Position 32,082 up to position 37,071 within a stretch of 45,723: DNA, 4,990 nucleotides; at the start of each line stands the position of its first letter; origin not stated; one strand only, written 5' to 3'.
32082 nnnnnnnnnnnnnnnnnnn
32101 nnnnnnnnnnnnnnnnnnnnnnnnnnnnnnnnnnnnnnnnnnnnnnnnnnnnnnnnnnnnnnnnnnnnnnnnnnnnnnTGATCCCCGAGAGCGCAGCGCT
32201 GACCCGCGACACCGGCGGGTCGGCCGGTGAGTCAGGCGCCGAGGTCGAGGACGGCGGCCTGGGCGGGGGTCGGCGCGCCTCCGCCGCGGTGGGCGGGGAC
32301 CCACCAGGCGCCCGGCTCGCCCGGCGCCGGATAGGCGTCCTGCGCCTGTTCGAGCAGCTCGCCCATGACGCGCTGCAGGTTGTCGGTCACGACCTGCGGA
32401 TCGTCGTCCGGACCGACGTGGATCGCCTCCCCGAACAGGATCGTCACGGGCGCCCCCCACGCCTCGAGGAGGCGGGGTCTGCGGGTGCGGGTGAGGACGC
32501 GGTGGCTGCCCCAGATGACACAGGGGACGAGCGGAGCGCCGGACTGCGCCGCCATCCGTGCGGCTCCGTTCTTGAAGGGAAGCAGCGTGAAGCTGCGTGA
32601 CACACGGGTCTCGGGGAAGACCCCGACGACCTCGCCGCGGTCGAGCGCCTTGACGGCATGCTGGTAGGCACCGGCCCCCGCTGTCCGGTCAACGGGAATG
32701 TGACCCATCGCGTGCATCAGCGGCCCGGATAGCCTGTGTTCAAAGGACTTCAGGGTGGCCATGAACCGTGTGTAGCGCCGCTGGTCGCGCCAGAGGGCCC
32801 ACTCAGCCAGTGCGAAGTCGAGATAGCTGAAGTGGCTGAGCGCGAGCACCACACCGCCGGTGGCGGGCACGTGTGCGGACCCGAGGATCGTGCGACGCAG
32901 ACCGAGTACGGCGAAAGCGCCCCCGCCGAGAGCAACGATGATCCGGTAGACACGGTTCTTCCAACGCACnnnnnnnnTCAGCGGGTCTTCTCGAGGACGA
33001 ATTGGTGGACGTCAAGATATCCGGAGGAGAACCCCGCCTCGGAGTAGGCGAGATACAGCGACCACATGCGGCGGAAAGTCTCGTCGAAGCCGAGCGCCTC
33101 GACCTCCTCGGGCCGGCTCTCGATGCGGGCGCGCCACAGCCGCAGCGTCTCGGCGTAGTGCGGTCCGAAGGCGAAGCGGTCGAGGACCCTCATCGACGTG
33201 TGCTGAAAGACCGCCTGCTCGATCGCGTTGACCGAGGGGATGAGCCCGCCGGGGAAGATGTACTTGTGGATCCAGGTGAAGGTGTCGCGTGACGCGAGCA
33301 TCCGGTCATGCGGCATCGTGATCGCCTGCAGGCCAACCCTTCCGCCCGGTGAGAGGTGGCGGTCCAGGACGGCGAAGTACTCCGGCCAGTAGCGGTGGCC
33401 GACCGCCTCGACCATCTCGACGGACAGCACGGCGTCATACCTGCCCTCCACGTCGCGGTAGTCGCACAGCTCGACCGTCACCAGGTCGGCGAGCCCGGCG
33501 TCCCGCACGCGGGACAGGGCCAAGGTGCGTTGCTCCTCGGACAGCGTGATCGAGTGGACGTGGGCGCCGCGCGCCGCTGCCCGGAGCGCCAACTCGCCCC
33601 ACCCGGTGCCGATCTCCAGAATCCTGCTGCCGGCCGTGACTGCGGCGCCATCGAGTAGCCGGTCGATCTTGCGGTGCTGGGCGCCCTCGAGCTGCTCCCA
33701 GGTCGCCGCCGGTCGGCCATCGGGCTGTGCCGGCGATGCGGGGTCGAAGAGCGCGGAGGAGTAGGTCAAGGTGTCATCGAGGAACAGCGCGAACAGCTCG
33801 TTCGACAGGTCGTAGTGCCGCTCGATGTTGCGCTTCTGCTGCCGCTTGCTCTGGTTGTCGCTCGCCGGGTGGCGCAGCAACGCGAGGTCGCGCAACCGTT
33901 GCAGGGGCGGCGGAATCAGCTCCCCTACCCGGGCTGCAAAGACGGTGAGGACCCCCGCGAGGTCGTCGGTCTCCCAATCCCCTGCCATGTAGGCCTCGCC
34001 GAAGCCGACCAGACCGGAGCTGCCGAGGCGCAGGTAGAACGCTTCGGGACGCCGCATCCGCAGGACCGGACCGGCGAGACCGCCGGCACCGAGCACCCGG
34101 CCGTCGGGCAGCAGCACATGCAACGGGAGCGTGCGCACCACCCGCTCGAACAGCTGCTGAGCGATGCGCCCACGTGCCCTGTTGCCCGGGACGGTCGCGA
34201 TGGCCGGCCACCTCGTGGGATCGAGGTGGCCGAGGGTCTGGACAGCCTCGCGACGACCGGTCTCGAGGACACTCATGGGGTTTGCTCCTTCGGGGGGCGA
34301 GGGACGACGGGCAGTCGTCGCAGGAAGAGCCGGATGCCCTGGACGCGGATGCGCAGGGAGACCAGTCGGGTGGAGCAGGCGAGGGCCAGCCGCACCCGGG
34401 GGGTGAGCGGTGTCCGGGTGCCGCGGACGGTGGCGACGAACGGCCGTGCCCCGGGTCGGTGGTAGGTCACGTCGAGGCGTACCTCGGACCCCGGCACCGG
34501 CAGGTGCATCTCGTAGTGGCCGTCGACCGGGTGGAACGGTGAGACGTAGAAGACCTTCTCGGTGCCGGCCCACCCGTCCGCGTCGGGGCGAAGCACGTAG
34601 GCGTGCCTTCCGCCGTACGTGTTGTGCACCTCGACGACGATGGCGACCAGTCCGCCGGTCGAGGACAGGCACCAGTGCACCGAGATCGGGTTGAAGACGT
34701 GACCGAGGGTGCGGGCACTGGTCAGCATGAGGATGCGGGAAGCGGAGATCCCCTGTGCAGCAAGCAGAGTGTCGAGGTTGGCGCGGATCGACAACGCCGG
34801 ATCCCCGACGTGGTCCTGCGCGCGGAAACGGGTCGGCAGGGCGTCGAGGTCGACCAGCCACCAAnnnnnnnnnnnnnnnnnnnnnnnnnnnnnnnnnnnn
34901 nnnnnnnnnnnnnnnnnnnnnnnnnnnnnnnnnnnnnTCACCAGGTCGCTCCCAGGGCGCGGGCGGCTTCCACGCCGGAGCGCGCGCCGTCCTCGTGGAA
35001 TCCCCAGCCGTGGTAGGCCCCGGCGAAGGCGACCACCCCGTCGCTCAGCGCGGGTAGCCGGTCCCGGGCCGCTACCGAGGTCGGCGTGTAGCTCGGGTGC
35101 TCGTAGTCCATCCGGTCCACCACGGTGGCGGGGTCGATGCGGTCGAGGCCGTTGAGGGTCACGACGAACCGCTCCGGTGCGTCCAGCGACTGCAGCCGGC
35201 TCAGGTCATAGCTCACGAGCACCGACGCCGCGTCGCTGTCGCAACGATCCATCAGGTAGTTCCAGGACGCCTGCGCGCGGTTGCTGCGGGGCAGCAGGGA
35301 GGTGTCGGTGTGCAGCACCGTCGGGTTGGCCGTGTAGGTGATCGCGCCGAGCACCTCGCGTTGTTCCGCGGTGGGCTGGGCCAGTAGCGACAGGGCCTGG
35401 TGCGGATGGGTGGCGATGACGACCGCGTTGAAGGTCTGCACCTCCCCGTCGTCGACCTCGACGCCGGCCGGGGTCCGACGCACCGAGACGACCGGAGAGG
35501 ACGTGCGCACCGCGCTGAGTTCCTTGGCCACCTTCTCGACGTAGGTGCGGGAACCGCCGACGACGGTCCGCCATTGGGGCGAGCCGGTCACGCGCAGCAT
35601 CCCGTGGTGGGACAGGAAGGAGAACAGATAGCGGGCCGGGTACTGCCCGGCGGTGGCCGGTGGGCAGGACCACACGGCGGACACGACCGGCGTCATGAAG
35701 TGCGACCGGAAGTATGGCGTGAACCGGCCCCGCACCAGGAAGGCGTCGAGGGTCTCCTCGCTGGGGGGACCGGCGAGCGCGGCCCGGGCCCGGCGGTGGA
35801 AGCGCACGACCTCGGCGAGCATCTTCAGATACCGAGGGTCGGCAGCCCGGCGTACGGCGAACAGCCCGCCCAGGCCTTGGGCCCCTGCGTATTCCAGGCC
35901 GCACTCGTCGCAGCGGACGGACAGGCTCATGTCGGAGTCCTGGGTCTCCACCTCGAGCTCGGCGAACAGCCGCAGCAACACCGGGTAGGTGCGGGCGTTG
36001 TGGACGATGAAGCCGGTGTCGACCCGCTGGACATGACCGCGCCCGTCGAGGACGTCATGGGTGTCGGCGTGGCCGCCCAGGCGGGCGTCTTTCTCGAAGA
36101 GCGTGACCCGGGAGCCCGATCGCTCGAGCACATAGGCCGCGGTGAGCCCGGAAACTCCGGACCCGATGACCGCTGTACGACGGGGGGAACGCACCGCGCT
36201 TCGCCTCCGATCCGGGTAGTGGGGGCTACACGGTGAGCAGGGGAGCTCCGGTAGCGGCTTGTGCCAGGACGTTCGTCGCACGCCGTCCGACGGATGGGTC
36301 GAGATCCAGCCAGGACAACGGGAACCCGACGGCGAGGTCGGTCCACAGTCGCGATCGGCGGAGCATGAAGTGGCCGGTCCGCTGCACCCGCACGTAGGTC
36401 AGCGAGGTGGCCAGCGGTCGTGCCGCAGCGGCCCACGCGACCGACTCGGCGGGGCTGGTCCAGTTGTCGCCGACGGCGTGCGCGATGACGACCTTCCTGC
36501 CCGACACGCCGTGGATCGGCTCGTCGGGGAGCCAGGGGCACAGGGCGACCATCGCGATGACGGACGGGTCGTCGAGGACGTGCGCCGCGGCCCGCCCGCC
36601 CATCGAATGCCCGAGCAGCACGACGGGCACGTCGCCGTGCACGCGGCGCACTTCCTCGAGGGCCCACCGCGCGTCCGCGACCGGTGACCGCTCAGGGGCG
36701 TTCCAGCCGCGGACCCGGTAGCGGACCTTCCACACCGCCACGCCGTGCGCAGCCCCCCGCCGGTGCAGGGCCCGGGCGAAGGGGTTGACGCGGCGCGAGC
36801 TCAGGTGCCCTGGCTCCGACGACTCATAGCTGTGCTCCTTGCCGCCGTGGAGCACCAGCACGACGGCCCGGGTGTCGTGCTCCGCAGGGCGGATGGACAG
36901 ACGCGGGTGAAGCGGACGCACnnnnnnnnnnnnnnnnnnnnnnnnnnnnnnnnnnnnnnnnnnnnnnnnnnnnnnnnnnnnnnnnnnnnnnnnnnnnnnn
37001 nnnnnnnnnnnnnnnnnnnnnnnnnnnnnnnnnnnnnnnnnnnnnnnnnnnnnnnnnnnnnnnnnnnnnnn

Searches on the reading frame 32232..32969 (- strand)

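Call 38: search_protein_families(library=pfam, proteins=[window:32232-32969:-], max_evalue=0.001)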
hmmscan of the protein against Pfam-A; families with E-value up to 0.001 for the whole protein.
window:32232-32969:- (245 aa): 1 family
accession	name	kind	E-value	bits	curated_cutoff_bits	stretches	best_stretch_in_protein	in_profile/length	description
PF01553.26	Acyltransferase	-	7.4e-28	97.4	23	1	28-153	4-132/132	Acyltransferase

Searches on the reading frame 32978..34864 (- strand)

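Call 38: search_protein_families(library=pfam, proteins=[window:32978-34864:-], max_evalue=0.001)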
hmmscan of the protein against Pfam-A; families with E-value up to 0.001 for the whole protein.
window:32978-34864:- (628 aa): 5 families
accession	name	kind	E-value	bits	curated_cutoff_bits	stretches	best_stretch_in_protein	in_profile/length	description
PF02353.26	CMAS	-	3e-82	276.5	27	1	339-622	2-273/273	Mycolic acid cyclopropane synthetase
PF13649.12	Methyltransf_25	-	5e-11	43.6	27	1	415-508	1-97/97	Methyltransferase domain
PF08241.18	Methyltransf_11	-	8.7e-09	36.4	21.2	1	416-510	1-93/95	Methyltransferase domain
PF13489.12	Methyltransf_23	-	1.3e-08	35.2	27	1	391-518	4-122/164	Methyltransferase domain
PF08242.18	Methyltransf_12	-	2e-08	35.3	30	1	416-510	1-98/98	Methyltransferase domain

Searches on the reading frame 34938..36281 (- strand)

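Call 38: search_protein_families(library=pfam, proteins=[window:34938-36281:-], max_evalue=0.001)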
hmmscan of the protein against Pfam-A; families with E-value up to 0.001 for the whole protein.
window:34938-36281:- (447 aa): 8 families
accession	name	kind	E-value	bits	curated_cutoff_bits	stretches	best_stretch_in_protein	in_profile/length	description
PF01593.30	Amino_oxidase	-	2.9e-26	93.2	19.8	1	43-443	1-442/443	Flavin containing amine oxidoreductase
PF13450.12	NAD_binding_8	-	2.3e-15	57.1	21.9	1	38-109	1-68/68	NAD(P)-binding Rossmann-like domain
PF01266.30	DAO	-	1.9e-10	41.2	27.9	1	36-72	2-38/353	FAD dependent oxidoreductase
PF00890.30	FAD_binding_2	-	1.4e-05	25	20.4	1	37-72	3-38/414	FAD binding domain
PF00070.33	Pyr_redox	-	2.1e-05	25.4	22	1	35-73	1-39/82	Pyridine nucleotide-disulphide oxidoreductase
PF12831.13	FAD_oxidored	-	2.5e-05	24.2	27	1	37-72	3-38/416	FAD dependent oxidoreductase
PF07992.20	Pyr_redox_2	-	3.6e-05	23.8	26.1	1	32-69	141-178/291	Pyridine nucleotide-disulphide oxidoreductase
PF03486.20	HI0933_like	-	0.0003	20.7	50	0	35-69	2-36/244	HI0933-like protein Rossmann domain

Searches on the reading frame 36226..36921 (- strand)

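Call 38: search_protein_families(library=pfam, proteins=[window:36226-36921:-], max_evalue=0.001)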
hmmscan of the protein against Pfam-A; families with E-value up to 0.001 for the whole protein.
window:36226-36921:- (231 aa): 4 families
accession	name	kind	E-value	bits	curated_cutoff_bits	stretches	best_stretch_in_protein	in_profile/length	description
PF12146.15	Hydrolase_4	-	2.9e-09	37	27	1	16-132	2-112/239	Serine aminopeptidase, S33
PF12697.13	Abhydrolase_6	-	1.9e-07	32.4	26.3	1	21-195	1-164/217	Alpha/beta hydrolase family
PF00561.26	Abhydrolase_1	-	2.7e-06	27.7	25.8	1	80-129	51-102/245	alpha/beta hydrolase fold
PF20408.4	Abhydrolase_11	-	7e-06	26.3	27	1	73-127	51-105/193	Alpha/beta hydrolase domain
